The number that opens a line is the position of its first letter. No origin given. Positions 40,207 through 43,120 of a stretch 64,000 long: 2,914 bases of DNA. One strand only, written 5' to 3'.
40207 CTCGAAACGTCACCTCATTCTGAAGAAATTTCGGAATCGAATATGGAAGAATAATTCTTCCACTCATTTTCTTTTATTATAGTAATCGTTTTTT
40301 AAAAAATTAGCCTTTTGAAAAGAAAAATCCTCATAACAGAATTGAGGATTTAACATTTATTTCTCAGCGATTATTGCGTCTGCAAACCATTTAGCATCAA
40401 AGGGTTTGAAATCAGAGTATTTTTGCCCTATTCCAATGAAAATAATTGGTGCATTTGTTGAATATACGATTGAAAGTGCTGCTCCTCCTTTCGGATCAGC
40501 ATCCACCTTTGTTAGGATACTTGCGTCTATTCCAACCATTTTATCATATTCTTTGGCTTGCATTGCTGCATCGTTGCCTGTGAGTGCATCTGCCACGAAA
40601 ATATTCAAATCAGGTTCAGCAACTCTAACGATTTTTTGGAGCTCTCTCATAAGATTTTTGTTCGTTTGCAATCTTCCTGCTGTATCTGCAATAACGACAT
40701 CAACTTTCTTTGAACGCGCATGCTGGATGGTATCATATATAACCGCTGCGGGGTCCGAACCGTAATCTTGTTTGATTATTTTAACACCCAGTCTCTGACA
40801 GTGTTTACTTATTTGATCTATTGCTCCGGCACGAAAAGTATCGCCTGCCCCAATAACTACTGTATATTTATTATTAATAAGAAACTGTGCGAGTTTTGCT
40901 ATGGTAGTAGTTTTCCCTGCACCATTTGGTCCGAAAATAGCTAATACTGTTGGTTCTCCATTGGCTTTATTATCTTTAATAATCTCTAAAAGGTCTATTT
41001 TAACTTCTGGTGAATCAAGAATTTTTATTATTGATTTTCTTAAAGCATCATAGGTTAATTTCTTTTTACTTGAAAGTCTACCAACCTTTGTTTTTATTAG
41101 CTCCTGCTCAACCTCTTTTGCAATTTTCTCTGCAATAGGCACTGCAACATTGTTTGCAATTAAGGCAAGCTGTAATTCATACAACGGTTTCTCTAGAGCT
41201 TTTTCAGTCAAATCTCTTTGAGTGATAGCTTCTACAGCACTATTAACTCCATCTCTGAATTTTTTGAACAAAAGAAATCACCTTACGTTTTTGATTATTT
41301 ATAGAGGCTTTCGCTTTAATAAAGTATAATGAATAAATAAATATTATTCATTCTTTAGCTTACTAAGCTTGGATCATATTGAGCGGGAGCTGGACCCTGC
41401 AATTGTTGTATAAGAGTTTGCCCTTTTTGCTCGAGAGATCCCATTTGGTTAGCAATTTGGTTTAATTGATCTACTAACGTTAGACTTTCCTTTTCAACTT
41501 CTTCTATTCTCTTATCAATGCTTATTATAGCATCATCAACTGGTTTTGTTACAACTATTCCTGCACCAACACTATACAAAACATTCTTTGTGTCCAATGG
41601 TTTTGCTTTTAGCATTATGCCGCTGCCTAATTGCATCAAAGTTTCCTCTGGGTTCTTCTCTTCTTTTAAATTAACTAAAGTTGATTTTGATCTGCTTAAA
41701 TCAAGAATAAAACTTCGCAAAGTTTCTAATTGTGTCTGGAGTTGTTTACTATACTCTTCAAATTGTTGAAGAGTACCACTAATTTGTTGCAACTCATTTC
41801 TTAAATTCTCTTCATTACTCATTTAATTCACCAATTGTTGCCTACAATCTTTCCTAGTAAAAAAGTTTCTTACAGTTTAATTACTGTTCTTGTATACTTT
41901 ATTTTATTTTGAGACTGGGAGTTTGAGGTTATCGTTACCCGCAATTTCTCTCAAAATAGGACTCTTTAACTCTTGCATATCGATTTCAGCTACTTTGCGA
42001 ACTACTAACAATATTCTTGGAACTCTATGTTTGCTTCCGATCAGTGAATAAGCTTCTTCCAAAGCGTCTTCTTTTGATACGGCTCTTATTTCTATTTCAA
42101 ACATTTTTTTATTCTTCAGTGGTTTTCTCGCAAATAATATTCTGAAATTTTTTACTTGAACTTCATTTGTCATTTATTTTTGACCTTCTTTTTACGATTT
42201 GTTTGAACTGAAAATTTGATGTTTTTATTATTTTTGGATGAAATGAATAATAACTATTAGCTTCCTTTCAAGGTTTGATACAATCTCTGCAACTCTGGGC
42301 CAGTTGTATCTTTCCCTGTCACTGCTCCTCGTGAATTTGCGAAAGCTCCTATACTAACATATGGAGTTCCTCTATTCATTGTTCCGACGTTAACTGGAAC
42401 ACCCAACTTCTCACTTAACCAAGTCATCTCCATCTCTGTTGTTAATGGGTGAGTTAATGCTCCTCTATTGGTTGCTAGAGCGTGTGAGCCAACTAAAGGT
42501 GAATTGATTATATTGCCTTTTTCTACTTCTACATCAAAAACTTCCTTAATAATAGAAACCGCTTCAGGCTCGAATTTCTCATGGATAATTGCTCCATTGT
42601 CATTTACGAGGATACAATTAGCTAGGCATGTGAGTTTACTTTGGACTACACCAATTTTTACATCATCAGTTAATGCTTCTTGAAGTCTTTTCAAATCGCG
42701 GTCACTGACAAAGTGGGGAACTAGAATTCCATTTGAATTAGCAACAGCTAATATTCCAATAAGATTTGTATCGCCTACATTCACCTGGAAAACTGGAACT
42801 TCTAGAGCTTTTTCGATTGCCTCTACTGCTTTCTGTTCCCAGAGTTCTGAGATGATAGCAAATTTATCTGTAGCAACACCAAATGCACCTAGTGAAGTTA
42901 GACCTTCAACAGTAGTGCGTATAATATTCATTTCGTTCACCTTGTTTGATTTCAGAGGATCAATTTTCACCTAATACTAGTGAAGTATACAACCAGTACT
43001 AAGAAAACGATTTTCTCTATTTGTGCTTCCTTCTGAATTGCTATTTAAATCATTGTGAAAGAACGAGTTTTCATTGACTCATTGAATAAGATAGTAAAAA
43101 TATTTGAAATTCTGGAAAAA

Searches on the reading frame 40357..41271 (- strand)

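Call 65: search_protein_families(library=pfam, proteins=[window:40357-41271:-], max_evalue=0.001)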
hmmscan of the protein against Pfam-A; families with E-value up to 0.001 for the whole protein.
window:40357-41271:- (304 aa): 9 families
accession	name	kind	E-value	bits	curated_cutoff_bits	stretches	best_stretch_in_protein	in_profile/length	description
PF00448.28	SRP54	-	2.5e-72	243.1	22.7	1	107-301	1-195/196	SRP54-type protein, GTPase domain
PF02881.24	SRP54_N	-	1.1e-08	35.6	22.4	1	7-74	3-68/75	SRP54-type protein, helical bundle domain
PF13401.12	AAA_22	-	4.2e-07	30.8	27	1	107-217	5-110/130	AAA domain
PF06414.18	Zeta_toxin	-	3.7e-06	27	22.3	1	98-213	8-119/199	Zeta toxin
PF00005.33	ABC_tran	-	6.2e-06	27.3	25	1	108-198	12-93/137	ABC transporter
PF13207.12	AAA_17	-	2.4e-05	25.1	27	1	113-227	1-109/136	AAA domain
PF25199.1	nSTAND_NTPase5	-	3.6e-05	24.1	34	1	94-196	28-132/145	Novel STAND NTPase 5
PF13604.12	AAA_30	-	0.00026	21.2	27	1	108-214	19-111/191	AAA domain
PF13191.12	AAA_16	-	0.00074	20.5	32.6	0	93-154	10-73/167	AAA ATPase domain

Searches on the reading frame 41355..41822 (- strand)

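Call 65: search_protein_families(library=pfam, proteins=[window:41355-41822:-], max_evalue=0.001)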
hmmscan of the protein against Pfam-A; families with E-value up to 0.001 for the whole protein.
window:41355-41822:- (155 aa): 2 families
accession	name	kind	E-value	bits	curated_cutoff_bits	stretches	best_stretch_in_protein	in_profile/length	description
PF02996.22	Prefoldin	-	9.6e-23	80.8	23.2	1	22-140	2-120/120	Prefoldin subunit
PF01920.25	Prefoldin_2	-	4.5e-05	23.8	27.6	1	43-140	8-105/106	Prefoldin subunit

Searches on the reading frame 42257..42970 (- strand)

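Call 65: search_protein_families(library=pfam, proteins=[window:42257-42970:-], max_evalue=0.001)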
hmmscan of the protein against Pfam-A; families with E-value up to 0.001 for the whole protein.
window:42257-42970:- (237 aa): 1 family
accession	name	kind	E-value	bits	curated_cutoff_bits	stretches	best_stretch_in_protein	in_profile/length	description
PF01912.23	eIF-6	-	2.8e-61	206.8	25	1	18-216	1-197/197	eIF-6 family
